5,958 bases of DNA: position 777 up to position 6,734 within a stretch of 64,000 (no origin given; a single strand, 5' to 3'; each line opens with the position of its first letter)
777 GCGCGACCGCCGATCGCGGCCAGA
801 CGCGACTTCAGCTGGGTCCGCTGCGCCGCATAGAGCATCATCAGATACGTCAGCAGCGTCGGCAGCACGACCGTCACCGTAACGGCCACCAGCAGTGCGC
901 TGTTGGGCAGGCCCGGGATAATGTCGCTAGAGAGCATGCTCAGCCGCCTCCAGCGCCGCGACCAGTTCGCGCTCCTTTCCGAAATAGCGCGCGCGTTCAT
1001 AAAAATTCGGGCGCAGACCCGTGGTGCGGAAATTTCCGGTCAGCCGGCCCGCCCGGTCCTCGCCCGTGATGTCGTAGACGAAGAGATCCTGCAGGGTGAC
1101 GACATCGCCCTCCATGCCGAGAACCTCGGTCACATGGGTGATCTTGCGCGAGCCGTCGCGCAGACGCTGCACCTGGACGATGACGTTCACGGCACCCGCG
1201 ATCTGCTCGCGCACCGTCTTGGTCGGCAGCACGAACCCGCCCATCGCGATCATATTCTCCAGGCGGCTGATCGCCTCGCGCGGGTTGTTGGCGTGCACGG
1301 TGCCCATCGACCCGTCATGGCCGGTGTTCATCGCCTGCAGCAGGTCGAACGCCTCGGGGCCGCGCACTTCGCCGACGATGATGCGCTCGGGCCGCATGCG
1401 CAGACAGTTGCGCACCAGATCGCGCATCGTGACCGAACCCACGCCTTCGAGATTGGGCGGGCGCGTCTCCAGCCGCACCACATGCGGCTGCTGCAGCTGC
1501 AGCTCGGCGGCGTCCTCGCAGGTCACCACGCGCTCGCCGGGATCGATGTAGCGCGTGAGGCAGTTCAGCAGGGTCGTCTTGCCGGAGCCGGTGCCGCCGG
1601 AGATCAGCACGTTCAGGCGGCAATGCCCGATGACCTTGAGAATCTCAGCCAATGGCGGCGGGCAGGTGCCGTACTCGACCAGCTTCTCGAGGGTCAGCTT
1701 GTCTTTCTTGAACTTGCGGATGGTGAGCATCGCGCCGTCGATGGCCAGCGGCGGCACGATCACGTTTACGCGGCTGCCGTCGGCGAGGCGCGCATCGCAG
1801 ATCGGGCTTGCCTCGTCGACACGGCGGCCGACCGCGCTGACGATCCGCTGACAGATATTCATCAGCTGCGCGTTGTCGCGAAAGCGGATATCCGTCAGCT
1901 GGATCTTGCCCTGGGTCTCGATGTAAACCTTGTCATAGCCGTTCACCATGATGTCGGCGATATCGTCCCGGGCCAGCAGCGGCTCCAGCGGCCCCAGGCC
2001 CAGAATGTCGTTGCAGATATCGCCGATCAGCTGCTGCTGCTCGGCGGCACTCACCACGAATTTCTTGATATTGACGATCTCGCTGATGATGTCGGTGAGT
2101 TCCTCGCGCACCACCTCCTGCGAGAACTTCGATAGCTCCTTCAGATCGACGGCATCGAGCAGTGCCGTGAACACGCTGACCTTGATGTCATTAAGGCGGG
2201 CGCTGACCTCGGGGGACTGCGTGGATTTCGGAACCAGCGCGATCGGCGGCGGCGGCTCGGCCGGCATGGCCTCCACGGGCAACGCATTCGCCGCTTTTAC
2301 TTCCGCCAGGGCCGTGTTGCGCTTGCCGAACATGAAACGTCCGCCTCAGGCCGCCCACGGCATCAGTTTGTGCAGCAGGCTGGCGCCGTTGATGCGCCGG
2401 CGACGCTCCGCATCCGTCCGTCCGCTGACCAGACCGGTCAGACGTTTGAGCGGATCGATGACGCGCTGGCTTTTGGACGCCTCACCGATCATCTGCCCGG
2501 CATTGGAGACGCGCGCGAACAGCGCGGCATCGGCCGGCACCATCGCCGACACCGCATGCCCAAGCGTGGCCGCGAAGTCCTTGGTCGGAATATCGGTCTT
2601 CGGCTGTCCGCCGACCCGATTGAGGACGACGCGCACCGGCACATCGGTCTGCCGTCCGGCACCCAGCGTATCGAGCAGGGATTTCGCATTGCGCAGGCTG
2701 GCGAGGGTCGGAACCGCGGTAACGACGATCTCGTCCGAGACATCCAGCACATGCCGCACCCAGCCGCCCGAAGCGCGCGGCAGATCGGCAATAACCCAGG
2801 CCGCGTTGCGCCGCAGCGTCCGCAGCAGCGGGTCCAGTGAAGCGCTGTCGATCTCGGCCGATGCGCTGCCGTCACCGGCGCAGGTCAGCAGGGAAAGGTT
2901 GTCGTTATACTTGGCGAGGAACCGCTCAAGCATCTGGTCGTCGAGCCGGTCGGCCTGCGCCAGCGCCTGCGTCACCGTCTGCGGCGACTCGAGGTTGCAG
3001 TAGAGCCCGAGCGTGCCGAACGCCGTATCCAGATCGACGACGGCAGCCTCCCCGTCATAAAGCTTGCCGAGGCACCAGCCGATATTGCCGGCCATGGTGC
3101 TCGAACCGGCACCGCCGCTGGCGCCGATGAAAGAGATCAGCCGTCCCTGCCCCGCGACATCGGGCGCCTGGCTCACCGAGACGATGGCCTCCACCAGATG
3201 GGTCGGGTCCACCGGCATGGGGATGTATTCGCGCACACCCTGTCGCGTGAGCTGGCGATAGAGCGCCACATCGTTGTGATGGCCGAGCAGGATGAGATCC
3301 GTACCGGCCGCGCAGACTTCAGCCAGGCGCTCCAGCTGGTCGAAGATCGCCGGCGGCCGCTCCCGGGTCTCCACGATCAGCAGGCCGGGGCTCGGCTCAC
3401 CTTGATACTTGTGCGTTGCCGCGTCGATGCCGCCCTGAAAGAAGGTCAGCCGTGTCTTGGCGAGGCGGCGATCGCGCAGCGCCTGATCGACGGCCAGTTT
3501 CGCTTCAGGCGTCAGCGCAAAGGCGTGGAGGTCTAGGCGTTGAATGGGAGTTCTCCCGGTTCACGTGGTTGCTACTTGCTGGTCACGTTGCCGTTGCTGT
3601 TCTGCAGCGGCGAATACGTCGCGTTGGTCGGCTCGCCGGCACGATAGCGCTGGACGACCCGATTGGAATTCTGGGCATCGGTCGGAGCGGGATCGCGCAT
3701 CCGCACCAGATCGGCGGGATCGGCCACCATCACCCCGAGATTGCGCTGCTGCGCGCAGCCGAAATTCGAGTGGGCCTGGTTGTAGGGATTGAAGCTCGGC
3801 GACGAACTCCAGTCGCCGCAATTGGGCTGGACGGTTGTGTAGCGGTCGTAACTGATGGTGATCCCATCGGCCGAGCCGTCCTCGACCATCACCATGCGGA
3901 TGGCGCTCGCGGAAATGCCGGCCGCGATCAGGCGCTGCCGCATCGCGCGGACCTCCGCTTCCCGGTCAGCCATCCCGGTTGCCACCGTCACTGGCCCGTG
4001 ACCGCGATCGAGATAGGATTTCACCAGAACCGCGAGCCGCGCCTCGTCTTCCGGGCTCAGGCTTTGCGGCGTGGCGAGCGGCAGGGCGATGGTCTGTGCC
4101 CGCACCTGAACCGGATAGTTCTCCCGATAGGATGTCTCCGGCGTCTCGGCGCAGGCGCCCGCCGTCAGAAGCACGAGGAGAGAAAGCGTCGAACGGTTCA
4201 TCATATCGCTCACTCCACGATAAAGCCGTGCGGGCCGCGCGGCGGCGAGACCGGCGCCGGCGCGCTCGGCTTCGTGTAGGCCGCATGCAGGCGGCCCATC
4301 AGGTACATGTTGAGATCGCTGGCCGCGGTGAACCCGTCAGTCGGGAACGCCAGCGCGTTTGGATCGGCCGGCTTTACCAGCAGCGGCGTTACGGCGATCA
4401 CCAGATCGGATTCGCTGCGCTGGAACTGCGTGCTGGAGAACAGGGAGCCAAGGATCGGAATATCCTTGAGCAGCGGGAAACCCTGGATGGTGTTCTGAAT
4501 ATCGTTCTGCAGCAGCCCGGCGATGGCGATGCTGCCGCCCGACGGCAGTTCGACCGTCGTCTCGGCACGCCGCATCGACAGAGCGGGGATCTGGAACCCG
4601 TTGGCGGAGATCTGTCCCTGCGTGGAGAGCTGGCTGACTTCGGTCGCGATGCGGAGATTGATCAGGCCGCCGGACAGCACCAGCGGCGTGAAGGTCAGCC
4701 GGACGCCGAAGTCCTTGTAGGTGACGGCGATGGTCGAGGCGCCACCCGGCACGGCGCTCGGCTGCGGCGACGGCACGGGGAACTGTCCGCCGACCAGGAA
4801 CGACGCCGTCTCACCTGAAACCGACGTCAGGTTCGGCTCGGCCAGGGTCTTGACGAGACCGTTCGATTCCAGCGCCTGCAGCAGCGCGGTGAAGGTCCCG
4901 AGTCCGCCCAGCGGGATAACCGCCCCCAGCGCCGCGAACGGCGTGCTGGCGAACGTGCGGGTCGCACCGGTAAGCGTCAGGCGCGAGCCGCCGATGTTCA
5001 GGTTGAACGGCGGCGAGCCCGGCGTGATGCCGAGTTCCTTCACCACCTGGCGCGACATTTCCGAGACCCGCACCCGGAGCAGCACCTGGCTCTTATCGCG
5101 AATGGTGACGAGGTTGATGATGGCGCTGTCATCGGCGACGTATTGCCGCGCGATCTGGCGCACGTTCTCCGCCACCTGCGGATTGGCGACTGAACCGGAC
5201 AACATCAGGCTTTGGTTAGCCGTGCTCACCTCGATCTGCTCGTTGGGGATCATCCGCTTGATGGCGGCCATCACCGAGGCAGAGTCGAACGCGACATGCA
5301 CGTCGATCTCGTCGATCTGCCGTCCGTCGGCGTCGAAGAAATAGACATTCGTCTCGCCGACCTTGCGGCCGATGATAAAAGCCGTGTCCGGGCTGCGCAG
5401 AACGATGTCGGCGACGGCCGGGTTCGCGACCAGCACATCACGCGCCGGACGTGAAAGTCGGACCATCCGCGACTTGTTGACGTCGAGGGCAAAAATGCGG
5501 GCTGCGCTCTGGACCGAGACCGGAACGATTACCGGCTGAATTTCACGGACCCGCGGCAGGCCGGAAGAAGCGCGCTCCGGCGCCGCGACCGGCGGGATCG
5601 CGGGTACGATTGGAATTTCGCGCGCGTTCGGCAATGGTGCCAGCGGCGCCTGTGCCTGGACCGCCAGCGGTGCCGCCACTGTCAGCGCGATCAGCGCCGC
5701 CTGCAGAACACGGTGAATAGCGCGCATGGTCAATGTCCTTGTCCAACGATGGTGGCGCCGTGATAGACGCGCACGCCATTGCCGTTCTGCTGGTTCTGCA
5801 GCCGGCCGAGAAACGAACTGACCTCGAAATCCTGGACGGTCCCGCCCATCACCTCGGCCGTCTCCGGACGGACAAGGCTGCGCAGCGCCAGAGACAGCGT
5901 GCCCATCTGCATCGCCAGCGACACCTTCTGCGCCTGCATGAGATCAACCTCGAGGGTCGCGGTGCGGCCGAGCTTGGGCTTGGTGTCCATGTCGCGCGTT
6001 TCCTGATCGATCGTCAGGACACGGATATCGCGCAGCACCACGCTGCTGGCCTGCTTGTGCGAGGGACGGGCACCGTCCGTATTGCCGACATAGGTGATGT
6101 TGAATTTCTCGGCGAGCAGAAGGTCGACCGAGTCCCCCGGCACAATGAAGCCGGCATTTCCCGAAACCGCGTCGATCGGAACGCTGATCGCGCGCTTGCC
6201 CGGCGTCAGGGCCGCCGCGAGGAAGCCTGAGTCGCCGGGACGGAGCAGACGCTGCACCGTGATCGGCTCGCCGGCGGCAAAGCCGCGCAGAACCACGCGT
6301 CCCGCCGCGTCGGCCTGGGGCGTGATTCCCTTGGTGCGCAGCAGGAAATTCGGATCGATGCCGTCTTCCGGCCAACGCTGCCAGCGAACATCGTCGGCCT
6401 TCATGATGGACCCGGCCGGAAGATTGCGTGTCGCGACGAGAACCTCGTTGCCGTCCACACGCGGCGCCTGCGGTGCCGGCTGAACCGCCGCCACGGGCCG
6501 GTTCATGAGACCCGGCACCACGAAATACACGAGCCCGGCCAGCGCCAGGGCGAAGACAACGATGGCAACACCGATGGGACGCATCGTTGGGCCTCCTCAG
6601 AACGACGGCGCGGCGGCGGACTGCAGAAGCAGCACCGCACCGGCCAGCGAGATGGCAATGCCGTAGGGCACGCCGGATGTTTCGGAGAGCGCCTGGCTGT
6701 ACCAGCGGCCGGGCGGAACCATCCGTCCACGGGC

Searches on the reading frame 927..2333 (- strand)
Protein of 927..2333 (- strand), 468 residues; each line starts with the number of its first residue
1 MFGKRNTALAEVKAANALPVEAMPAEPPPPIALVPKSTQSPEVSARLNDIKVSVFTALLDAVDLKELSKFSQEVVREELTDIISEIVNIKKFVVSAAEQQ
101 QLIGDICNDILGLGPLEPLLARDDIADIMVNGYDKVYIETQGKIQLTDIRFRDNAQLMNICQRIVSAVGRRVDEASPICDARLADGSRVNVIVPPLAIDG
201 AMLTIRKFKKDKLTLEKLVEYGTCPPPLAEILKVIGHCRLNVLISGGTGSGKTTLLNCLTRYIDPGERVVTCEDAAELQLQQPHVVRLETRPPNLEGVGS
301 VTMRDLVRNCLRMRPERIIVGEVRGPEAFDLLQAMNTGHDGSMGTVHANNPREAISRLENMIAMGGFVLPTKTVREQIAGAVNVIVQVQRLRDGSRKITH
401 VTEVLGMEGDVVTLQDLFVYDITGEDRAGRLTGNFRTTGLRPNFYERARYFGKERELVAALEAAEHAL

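Call 52: search_protein_families(library=pfam, proteins=[window:927-2333:-], max_evalue=0.01)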
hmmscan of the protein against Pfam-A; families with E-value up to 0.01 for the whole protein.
window:927-2333:- (468 aa): 8 families
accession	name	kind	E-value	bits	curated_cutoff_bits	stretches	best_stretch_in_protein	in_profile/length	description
PF00437.27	T2SSE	-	2.1e-64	217.9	24.9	1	112-391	4-277/370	Type II/IV secretion system protein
PF13191.12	AAA_16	-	0.00021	22.3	32.6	1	236-271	21-56/167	AAA ATPase domain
PF00005.33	ABC_tran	-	0.00089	20.3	25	1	242-273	14-45/137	ABC transporter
PF13555.12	AAA_29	-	0.0026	17.9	27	1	241-267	24-50/61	P-loop containing region of AAA domain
PF13476.12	AAA_23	-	0.0028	18.7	27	1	242-260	22-40/201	AAA domain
PF06414.18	Zeta_toxin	-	0.0028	17.6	22.3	1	242-288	19-64/199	Zeta toxin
PF20720.3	nSTAND3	-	0.0039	17.3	27.2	1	242-278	20-57/155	Novel STAND NTPase 3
PF13521.12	AAA_28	-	0.0074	16.9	27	0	242-276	2-32/164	AAA domain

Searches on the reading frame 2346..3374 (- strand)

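Call 52: search_protein_families(library=pfam, proteins=[window:2346-3374:-], max_evalue=0.01)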
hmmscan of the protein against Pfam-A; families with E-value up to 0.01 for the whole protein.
window:2346-3374:- (342 aa): 3 families
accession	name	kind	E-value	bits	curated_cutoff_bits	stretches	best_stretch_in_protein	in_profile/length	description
PF06564.18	CBP_BcsQ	-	1.7e-05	24.9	21.3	1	80-225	4-150/234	Cellulose biosynthesis protein BcsQ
PF13614.12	AAA_31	-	0.00023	21.6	27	1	78-238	2-165/177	AAA domain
PF01656.29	CbiA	-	0.0011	19.4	25.4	1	80-288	1-118/125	CobQ/CobB/MinD/ParA nucleotide binding domain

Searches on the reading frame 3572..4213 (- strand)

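Call 52: search_protein_families(library=pfam, proteins=[window:3572-4213:-], max_evalue=0.01)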
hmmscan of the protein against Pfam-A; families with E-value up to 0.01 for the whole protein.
window:3572-4213:- (213 aa): 1 family
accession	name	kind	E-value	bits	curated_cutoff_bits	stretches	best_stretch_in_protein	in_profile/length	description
PF09476.15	Pilus_CpaD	-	4.6e-37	128.2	31.1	1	13-192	3-200/200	Pilus biogenesis CpaD protein (pilus_cpaD)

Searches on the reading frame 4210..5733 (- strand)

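Call 52: search_protein_families(library=pfam, proteins=[window:4210-5733:-], max_evalue=0.01)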
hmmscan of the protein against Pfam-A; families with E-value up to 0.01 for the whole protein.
window:4210-5733:- (507 aa): 3 families
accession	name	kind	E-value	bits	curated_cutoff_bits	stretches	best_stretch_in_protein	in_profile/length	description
PF00263.26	Secretin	-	2.4e-41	141.6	27.5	1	287-453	1-168/169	Bacterial type II and III secretion system protein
PF13629.12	T2SS-T3SS_pil_N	-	5.3e-23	81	23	1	78-147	2-71/72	Pilus formation protein N terminal region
PF04972.22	BON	-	3.5e-06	27.7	27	1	153-212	8-68/69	BON domain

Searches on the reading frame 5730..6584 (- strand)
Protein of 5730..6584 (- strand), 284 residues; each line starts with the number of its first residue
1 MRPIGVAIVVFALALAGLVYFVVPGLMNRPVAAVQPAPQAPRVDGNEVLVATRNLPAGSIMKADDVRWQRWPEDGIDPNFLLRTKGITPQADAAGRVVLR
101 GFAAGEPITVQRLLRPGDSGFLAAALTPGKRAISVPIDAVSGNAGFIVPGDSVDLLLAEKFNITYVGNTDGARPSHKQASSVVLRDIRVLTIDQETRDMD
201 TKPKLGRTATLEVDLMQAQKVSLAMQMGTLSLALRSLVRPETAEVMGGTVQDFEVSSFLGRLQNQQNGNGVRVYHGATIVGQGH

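Call 52: search_protein_families(library=pfam, proteins=[window:5730-6584:-], max_evalue=0.01)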
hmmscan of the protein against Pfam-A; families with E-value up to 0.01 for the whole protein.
window:5730-6584:- (284 aa): 3 families
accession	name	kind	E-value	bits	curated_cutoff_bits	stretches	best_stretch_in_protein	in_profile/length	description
PF16976.10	RcpC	-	1.1e-29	103.1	28.8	1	120-235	1-114/114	Flp pilus assembly protein RcpC/CpaB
PF08666.17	SAF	-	1.8e-09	38.5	21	1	47-113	2-62/63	SAF domain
PF13144.11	ChapFlgA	-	0.001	19.6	23.8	1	47-113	2-60/122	Chaperone for flagella basal body P-ring formation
